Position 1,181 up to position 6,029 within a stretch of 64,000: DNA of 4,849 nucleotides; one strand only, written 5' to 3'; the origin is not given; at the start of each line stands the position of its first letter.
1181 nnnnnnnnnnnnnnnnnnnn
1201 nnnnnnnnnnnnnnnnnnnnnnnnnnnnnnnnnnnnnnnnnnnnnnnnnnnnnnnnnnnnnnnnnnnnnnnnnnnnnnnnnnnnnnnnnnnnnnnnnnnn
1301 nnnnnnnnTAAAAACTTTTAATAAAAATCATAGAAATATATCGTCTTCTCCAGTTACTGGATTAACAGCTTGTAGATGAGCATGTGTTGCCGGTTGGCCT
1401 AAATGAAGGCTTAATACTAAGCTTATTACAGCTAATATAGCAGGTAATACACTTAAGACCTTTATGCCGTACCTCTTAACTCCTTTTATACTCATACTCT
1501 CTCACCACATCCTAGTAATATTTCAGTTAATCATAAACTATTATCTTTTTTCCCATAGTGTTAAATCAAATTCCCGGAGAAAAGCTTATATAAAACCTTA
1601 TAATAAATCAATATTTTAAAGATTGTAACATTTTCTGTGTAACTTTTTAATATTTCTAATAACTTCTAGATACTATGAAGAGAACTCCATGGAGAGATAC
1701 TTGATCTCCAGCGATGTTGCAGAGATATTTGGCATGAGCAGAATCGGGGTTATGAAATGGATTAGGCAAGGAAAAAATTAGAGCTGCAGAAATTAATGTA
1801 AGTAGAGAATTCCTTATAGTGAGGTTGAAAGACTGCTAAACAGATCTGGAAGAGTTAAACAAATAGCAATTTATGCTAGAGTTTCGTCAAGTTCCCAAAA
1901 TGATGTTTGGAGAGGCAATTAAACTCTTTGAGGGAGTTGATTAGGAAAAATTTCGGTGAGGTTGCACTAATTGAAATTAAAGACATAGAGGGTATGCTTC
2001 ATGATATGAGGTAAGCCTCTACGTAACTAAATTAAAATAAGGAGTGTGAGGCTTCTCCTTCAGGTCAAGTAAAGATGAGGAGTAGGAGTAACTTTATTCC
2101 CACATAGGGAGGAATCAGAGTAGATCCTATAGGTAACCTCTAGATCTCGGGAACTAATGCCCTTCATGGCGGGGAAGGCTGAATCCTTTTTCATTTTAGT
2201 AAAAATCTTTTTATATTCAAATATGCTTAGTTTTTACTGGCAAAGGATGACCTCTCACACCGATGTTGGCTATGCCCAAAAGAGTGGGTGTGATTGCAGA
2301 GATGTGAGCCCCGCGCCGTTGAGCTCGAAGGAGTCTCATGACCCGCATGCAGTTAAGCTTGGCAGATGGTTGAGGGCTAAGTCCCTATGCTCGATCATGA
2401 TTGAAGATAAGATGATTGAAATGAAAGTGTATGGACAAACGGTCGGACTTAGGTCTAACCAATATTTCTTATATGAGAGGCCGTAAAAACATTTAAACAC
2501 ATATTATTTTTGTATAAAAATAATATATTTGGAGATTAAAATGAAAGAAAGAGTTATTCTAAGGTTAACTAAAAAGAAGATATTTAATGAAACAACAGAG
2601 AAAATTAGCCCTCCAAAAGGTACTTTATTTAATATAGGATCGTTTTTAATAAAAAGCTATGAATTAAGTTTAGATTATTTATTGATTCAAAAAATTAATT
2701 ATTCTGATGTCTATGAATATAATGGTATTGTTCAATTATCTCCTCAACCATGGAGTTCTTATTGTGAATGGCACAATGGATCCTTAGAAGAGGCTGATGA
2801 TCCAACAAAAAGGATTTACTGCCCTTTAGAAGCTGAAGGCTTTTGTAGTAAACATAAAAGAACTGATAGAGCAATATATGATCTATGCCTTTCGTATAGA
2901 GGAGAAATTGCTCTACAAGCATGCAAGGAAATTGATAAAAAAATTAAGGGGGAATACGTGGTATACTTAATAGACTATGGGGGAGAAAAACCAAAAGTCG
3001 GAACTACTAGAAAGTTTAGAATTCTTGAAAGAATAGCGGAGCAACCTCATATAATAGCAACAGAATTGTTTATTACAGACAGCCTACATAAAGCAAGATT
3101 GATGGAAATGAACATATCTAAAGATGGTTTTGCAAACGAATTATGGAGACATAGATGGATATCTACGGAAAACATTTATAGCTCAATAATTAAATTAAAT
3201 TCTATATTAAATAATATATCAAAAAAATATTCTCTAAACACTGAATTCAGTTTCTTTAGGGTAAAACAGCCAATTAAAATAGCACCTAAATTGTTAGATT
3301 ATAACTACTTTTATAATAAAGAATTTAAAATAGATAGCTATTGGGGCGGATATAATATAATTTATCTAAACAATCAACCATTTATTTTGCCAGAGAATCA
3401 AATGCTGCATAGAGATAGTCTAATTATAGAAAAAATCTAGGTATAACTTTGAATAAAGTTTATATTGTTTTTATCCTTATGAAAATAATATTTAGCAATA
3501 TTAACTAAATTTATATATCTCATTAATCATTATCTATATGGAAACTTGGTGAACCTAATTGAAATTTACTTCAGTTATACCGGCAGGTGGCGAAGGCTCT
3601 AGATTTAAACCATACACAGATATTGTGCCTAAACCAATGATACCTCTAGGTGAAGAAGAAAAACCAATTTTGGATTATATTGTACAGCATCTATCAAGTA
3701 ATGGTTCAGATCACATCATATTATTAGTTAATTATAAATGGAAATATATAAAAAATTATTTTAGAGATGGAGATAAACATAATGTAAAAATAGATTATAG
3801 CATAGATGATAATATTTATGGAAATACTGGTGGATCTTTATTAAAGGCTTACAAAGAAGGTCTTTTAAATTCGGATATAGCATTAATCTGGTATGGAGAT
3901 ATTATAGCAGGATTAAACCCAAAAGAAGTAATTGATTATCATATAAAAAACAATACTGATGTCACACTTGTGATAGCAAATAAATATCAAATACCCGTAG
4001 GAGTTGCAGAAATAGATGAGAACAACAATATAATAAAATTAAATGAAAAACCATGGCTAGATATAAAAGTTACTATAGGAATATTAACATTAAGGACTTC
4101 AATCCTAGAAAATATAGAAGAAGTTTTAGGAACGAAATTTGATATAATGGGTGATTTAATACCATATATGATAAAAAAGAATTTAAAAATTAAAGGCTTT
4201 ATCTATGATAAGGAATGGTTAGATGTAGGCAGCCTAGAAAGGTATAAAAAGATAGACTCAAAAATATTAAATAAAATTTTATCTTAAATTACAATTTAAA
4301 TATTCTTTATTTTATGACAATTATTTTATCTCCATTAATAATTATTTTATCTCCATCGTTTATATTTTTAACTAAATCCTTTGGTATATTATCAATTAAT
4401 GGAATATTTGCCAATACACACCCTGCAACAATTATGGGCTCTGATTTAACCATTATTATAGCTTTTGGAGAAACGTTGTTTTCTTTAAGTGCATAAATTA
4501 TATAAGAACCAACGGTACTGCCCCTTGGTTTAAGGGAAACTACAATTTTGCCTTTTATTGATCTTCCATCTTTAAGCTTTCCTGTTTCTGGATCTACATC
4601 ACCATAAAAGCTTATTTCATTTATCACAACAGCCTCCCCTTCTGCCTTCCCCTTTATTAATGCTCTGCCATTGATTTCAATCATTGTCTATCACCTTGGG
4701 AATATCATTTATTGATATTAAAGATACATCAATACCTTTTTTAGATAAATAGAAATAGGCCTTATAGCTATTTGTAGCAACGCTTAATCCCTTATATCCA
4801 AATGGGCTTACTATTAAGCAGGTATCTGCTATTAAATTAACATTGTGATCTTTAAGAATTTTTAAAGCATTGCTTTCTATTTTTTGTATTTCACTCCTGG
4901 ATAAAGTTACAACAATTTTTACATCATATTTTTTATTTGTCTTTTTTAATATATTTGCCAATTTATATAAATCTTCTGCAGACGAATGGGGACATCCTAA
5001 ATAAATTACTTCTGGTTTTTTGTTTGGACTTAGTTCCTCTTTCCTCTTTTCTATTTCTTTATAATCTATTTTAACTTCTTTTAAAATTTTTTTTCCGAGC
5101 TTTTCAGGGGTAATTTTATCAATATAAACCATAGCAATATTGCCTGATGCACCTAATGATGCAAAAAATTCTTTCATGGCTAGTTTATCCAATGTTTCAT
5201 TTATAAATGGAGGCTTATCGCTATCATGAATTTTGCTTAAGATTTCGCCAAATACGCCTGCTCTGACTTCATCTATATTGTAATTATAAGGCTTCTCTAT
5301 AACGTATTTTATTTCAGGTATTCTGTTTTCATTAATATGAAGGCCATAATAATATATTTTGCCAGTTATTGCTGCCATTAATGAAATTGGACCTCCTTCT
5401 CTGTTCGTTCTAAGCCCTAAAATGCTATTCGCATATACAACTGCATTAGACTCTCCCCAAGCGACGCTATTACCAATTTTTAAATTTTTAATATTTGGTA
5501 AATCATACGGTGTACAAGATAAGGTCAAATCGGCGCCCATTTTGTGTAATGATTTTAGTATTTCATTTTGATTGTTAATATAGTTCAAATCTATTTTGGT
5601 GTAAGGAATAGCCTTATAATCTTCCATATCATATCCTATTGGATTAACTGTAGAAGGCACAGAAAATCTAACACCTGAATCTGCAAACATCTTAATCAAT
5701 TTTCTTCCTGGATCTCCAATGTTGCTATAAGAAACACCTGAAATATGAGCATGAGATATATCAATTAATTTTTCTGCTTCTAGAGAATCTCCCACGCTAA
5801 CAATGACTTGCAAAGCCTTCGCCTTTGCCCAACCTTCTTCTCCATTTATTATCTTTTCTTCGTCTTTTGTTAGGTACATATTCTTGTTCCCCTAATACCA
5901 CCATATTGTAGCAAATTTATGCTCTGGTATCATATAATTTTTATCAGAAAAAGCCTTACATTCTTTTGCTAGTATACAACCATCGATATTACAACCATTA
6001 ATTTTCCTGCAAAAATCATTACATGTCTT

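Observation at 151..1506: Unannotated 55-aa secreted-type peptide convergent on a double-HTH regulator: possible archaeal peptide-signalling pair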

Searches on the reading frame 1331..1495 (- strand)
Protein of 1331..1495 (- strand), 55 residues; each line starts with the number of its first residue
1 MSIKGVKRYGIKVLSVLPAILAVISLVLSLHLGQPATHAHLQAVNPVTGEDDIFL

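Call 3: search_protein_families(library=pfam, proteins=[window:1331-1495:-], max_evalue=1)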
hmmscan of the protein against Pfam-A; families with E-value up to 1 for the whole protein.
window:1331-1495:- (55 aa): 0 families

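Call 12: find_homologous_proteins(query=window:1331-1495:-, max_evalue=10)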
Query seq(55 aa) (55 aa): 5 proteins with E <= 10 among 5 candidates.
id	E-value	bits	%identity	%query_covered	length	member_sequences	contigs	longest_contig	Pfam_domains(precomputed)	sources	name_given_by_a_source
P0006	9.6e-27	108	100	100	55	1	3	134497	-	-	-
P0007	5.1e-24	100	89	100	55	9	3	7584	-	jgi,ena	jgi:hypothetical protein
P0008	1.1e-23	99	89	100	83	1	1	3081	-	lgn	-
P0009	3.3e-23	97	85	100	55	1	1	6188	-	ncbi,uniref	ncbi:hypothetical protein [Caldisphaera sp.]|uniref:hypothetical protein n=1 Tax=Caldisphaera sp. Ta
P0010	1.9e-20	89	82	100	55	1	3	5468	-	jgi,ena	jgi:hypothetical protein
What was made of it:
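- Tried and rejected: It found only Caldisphaera sequences (call 12), so distant peptides had to be found through their regulator neighbours.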

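Call 20: find_encoding_contigs(protein=P0007, flank=6000, max_places=4)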
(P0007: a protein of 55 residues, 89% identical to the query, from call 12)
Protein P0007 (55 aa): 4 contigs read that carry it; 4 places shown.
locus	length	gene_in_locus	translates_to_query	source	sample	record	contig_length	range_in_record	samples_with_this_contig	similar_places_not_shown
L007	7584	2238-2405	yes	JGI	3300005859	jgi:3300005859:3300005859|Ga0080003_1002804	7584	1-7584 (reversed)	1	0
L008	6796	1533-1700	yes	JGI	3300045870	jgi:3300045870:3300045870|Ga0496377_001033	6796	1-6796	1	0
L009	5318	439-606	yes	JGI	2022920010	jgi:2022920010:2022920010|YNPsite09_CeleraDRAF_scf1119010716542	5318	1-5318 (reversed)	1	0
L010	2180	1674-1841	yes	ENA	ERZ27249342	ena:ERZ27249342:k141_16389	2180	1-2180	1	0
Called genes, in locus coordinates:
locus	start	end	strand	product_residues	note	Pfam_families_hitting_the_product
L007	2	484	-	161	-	?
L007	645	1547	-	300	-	PF10977:DUF2797 (weak)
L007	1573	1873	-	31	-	-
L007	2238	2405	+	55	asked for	-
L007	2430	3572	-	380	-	-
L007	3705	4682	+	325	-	PF04909:Amidohydro_2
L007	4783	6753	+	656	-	PF16177:ACAS_N, PF00501:AMP-binding, PF13193:AMP-binding_C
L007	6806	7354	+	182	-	PF01184:Gpr1_Fun34_YaaH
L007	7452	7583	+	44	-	?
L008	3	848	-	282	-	?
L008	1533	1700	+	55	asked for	-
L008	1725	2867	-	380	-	-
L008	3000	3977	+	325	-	PF04909:Amidohydro_2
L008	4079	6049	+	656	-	PF16177:ACAS_N, PF00501:AMP-binding, PF13193:AMP-binding_C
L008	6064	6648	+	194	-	PF01184:Gpr1_Fun34_YaaH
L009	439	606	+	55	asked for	-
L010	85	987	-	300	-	PF10977:DUF2797 (weak)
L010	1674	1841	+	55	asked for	-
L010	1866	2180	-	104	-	?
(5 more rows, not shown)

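Call 21: find_encoding_contigs(protein=P0010, flank=6000, max_places=4)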
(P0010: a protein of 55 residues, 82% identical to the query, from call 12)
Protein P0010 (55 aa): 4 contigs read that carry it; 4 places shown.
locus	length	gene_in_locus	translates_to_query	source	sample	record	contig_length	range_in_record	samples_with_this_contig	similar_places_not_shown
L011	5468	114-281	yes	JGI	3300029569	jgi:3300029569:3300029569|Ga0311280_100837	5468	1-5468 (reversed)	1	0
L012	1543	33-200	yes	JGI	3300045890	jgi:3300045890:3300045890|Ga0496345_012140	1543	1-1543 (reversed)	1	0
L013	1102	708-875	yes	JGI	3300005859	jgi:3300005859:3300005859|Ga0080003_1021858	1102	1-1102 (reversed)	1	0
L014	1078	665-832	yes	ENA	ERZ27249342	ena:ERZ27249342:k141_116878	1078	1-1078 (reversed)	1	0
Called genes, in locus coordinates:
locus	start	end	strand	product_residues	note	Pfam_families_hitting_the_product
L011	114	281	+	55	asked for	-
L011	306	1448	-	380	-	-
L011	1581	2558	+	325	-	PF04909:Amidohydro_2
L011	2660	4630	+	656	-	PF16177:ACAS_N, PF00501:AMP-binding, PF13193:AMP-binding_C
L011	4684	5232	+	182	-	PF01184:Gpr1_Fun34_YaaH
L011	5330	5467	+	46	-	?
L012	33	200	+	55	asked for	-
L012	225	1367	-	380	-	-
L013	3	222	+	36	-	?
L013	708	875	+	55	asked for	-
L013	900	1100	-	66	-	?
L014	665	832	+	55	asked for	-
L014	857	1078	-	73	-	?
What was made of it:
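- Both Caldisphaera tail alleles occur in the same metagenomes: L007 and L013 in one, L010 and L014 in another (calls 20, 21).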

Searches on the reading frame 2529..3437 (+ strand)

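Call 3: search_protein_families(library=pfam, proteins=[window:2529-3437:+], max_evalue=1)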
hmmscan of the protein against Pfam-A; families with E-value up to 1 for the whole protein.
window:2529-3437:+ (303 aa): 1 family
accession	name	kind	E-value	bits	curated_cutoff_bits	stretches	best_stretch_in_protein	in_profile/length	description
PF10977.13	DUF2797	-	0.0014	19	25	1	127-200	52-126/227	Protein of unknown function (DUF2797)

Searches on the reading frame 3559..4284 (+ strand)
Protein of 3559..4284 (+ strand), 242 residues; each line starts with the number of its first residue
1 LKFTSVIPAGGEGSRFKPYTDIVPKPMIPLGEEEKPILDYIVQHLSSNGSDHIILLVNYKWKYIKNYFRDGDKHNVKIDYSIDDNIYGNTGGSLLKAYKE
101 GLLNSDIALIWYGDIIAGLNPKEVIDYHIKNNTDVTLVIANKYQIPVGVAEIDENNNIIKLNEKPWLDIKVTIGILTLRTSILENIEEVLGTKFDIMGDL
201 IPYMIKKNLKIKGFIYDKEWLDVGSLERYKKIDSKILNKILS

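Call 3: search_protein_families(library=pfam, proteins=[window:3559-4284:+], max_evalue=1)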
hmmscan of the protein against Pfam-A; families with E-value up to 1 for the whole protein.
window:3559-4284:+ (242 aa): 2 families
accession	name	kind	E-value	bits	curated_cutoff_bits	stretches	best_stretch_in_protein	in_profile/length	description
PF00483.29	NTP_transferase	-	1.2e-27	97.5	21.2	1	6-237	3-243/245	Nucleotidyl transferase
PF12804.13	NTP_transf_3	-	1e-06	29.5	27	1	6-116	2-97/160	MobA-like NTP transferase domain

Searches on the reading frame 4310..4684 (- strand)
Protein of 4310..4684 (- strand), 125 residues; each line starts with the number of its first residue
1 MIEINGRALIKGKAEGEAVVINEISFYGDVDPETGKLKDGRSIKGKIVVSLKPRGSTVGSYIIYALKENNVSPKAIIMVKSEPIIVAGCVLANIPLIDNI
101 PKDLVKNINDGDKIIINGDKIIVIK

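Call 66: search_protein_families(library=pfam, proteins=[window:4310-4684:-], max_evalue=0.00001)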
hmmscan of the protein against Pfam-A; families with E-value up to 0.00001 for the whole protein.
window:4310-4684:- (125 aa): 1 family
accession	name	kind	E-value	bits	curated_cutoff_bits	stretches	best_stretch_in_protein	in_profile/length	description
PF01989.23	AcnX_swivel_put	-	1.1e-26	92.9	27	1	24-96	1-79/80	Aconitase X swivel domain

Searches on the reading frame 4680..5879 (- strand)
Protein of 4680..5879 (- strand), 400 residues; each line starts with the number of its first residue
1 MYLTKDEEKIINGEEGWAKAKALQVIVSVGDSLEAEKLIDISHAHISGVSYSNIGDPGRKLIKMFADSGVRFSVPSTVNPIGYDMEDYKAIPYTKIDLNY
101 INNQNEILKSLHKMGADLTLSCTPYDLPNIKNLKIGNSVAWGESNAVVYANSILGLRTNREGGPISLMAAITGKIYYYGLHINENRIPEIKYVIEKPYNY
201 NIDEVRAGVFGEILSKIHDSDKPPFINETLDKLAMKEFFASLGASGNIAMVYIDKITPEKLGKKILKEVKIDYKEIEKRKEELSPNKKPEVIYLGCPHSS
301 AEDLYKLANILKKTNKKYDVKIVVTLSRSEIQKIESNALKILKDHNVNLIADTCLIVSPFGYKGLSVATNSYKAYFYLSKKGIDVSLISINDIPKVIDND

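Call 66: search_protein_families(library=pfam, proteins=[window:4680-5879:-], max_evalue=0.00001)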
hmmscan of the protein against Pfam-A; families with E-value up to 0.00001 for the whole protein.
window:4680-5879:- (400 aa): 1 family
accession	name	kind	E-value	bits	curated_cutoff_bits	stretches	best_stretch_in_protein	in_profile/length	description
PF04412.18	AcnX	-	2.1e-116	389.4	31.5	1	1-393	1-398/400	Aconitase X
